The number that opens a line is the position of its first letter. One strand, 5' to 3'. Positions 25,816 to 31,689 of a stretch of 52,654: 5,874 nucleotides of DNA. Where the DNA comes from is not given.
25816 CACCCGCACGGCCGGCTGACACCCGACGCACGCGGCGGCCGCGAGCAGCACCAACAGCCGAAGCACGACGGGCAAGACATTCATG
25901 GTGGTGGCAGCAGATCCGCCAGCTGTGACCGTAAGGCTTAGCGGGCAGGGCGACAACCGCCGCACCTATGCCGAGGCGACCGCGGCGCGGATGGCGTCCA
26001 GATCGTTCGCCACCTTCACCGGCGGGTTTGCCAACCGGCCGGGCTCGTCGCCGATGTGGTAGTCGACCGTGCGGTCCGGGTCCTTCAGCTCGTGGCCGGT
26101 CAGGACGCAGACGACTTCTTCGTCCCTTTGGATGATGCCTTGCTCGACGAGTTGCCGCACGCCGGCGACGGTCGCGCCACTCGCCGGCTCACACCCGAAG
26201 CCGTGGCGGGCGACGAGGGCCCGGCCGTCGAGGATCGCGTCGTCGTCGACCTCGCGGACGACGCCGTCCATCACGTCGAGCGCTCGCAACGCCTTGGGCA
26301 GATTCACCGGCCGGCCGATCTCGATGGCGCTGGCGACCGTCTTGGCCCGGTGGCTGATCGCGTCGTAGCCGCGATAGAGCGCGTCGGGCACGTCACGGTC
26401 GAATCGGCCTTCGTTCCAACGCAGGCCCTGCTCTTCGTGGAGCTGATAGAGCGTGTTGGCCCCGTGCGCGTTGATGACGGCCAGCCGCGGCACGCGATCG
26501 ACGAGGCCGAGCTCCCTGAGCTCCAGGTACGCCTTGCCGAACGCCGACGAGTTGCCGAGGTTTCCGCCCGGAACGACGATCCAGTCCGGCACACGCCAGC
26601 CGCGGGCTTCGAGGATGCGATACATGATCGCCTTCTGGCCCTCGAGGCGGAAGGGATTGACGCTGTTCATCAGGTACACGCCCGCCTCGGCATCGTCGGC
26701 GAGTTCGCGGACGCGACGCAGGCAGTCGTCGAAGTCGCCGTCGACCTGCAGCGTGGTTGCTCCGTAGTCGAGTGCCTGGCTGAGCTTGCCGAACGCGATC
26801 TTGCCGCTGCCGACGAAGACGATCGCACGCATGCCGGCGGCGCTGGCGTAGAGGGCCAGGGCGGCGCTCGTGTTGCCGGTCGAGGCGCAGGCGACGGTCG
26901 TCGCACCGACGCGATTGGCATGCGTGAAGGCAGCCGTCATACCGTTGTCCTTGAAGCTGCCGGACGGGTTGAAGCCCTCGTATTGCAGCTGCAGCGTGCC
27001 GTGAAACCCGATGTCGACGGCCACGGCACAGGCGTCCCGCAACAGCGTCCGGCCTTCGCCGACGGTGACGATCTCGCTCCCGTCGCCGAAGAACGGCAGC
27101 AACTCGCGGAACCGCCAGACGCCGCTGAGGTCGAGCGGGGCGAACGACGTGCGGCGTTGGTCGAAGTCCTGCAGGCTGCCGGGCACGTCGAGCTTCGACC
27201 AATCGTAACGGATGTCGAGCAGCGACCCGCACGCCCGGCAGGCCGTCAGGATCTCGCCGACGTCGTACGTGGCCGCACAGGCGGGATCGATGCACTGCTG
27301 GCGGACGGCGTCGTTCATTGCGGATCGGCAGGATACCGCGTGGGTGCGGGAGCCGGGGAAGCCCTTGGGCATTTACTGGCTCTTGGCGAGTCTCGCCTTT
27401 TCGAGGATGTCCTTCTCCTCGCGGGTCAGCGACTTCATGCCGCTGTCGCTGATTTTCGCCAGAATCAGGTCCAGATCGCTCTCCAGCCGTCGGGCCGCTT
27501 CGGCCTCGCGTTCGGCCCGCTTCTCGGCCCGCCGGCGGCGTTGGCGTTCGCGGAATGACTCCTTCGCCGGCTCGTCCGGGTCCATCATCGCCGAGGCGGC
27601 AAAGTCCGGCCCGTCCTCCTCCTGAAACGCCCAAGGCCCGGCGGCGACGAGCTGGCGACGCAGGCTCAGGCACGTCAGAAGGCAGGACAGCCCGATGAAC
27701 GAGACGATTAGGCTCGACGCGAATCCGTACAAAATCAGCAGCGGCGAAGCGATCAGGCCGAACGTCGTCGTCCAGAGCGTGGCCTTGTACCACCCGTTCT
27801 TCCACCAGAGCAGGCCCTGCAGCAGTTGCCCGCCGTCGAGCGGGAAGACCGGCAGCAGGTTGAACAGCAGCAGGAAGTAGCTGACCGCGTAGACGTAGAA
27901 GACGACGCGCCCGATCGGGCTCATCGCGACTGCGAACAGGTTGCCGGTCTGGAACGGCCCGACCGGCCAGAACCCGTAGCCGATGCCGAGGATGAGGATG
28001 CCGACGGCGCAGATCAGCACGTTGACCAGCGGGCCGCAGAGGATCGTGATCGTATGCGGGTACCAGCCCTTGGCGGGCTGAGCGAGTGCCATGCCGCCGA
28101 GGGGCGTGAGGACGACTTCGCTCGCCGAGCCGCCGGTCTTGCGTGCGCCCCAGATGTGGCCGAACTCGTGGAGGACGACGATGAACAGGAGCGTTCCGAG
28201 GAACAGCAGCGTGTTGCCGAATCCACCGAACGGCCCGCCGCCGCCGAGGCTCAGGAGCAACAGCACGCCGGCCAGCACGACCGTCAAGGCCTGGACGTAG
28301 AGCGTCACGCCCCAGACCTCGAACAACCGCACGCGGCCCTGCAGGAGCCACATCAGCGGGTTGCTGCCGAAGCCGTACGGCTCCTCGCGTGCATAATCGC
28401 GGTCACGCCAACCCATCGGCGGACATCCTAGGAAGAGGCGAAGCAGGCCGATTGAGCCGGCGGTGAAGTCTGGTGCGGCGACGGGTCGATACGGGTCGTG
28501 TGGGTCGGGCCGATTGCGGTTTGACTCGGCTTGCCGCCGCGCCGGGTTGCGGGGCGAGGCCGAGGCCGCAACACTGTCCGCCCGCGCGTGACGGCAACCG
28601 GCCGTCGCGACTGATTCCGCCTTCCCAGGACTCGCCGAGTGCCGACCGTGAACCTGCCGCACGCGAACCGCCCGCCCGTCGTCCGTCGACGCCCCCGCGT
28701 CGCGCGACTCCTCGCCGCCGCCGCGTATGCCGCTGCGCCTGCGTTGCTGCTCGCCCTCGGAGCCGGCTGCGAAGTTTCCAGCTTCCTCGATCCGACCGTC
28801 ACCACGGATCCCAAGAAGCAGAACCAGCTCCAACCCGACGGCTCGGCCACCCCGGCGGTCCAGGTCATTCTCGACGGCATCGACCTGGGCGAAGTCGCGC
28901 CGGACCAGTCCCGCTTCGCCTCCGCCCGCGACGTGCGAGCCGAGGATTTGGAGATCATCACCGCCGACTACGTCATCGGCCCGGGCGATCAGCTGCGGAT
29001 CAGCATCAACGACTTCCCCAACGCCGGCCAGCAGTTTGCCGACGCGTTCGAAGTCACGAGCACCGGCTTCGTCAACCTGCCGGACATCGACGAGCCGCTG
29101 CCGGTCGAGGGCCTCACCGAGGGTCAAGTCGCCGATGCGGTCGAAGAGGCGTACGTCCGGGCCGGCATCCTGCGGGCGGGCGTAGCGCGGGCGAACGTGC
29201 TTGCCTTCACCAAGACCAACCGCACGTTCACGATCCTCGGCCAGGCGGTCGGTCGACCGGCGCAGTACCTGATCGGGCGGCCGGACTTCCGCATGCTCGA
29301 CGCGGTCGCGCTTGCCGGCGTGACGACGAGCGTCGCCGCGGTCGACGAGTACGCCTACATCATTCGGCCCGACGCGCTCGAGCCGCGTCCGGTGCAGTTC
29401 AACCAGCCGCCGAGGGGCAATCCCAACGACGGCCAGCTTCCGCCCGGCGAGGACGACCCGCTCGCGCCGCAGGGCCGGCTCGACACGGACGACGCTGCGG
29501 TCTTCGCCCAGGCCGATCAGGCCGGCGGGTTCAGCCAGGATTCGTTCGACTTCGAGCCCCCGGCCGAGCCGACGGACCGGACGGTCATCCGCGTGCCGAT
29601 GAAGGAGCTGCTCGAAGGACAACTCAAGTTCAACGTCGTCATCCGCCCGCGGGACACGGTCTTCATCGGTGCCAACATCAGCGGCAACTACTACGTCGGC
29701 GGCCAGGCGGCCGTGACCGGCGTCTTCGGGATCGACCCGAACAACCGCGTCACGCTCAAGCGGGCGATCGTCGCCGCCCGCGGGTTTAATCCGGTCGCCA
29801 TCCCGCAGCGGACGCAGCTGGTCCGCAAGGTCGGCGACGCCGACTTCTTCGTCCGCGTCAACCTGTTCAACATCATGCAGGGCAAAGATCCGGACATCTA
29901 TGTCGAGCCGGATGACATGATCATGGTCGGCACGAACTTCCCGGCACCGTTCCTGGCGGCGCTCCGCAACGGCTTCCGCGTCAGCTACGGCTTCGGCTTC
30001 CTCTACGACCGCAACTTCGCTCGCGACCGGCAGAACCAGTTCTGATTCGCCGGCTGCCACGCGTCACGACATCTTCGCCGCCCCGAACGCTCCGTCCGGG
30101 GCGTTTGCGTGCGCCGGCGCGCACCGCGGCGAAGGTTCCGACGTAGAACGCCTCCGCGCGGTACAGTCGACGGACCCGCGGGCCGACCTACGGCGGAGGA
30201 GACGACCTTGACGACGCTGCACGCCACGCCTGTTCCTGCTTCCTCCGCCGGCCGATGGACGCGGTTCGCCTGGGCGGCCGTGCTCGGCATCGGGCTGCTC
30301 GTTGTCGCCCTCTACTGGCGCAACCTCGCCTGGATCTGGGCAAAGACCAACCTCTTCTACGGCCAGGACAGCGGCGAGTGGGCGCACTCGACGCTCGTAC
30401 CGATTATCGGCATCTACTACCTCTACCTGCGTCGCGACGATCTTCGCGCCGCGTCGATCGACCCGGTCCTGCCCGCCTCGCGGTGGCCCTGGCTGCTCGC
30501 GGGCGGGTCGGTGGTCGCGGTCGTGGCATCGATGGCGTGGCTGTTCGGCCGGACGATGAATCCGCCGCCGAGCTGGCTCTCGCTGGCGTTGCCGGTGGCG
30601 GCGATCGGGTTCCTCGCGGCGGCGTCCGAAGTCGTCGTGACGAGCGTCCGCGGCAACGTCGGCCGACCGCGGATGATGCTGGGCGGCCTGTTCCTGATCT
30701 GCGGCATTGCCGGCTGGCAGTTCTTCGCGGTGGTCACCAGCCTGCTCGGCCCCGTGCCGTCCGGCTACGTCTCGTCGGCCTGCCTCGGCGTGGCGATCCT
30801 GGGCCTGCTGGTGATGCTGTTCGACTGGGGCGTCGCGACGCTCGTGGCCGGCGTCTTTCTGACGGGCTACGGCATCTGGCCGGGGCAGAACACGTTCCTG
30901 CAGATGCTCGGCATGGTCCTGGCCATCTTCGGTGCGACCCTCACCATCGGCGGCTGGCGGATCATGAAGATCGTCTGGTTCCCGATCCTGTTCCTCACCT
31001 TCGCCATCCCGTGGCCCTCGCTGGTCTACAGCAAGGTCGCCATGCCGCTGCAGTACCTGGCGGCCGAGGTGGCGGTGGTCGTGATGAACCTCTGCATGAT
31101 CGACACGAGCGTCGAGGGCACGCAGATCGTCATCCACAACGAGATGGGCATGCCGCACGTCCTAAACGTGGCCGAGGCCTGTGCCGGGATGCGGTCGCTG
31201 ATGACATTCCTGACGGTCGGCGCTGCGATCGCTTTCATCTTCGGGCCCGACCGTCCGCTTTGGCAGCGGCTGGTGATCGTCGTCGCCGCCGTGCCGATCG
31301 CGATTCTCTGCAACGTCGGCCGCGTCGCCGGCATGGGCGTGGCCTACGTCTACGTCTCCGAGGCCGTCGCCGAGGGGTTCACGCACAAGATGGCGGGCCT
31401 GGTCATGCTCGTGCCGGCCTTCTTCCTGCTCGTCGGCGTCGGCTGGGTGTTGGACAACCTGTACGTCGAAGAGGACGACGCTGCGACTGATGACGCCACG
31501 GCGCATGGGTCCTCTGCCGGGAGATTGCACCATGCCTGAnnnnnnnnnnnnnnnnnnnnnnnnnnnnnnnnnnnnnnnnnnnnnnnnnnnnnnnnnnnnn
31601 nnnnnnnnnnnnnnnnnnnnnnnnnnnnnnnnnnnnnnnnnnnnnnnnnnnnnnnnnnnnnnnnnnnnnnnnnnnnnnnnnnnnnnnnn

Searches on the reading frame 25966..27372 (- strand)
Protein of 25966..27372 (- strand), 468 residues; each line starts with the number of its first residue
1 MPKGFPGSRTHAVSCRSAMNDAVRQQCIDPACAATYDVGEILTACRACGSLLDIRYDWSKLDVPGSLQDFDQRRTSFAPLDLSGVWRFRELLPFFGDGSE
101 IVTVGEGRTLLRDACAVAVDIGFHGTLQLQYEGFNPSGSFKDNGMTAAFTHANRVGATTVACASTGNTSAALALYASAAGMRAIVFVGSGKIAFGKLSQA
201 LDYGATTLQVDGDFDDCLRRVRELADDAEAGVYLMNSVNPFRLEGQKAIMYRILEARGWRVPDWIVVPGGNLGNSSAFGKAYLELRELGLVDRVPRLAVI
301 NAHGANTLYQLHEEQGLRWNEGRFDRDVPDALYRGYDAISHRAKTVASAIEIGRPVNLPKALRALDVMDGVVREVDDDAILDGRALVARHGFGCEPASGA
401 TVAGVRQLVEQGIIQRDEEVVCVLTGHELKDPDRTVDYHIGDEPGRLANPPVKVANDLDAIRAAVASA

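Call 16: search_protein_families(library=pfam, proteins=[window:25966-27372:-], max_evalue=0.001)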
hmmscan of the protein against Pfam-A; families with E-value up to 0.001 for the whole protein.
window:25966-27372:- (468 aa): 1 family
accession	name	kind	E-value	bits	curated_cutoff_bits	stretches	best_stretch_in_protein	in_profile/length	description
PF00291.31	PALP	-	5.3e-54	184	35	1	103-426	2-295/295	Pyridoxal-phosphate dependent enzyme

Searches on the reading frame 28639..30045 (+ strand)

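Call 16: search_protein_families(library=pfam, proteins=[window:28639-30045:+], max_evalue=0.001)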
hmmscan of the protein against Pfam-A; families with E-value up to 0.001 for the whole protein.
window:28639-30045:+ (468 aa): 1 family
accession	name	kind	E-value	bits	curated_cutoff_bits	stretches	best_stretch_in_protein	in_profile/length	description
PF02563.21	Poly_export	-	5.8e-11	42.9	28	1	109-174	5-64/77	Polysaccharide biosynthesis/export protein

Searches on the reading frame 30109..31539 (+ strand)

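Call 16: search_protein_families(library=pfam, proteins=[window:30109-31539:+], max_evalue=0.001)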
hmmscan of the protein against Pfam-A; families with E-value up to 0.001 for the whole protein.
window:30109-31539:+ (476 aa): 1 family
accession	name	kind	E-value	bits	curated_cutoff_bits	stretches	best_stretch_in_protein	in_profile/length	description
PF09721.15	Exosortase_EpsH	-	1e-45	156.6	25.7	1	219-448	23-254/254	Transmembrane exosortase (Exosortase_EpsH)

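Call 34: search_protein_families(library=ncbifam, proteins=[window:30109-31539:+], max_evalue=0.001)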
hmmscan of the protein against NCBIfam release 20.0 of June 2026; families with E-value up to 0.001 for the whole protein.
window:30109-31539:+ (476 aa): 12 families
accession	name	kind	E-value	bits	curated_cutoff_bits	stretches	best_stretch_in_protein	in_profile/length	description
TIGR04152.1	exosort_VPLPA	exception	8e-39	134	400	1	239-456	41-250/486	VPLPA-CTERM-specific exosortase XrtD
NF038142.1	exosort_XrtW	exception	3.7e-33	114.6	425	1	240-466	65-281/494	exosortase W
TIGR02602.1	8TM_EpsH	subfamily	4.2e-31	108.3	105.55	1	257-446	57-238/241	exosortase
NF035943.2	exosort_XrtV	exception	1.3e-29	103.3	313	1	263-450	87-268/270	exosortase V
TIGR03109.2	exosort_XrtA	exception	3.6e-28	98.7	208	1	242-448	65-259/261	exosortase A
TIGR03113.1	exosort_XrtB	exception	3e-20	73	275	1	241-449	64-265/268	exosortase B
TIGR04178.1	exo_archaeo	signature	4.4e-16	59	23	1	353-448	2-95/97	exosortase/archaeosortase family protein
TIGR04156.1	cyanoexo_CrtB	exception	2.7e-09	37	300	1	265-455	88-274/280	cyanoexosortase B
TIGR04151.1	exosort_VPDSG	exception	3e-09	36.7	300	1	263-442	121-297/306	VPDSG-CTERM-specific exosortase XrtC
TIGR04199.1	exosort_xrtJ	exception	3.1e-08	33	200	1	264-414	91-236/522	exosortase J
TIGR04476.1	exosort_XrtN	exception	6.6e-06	25.5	200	1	257-435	65-233/406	exosortase N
NF046081.1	exosort_XrtX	exception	0.00019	21.4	170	1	311-442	33-154/168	exosortase X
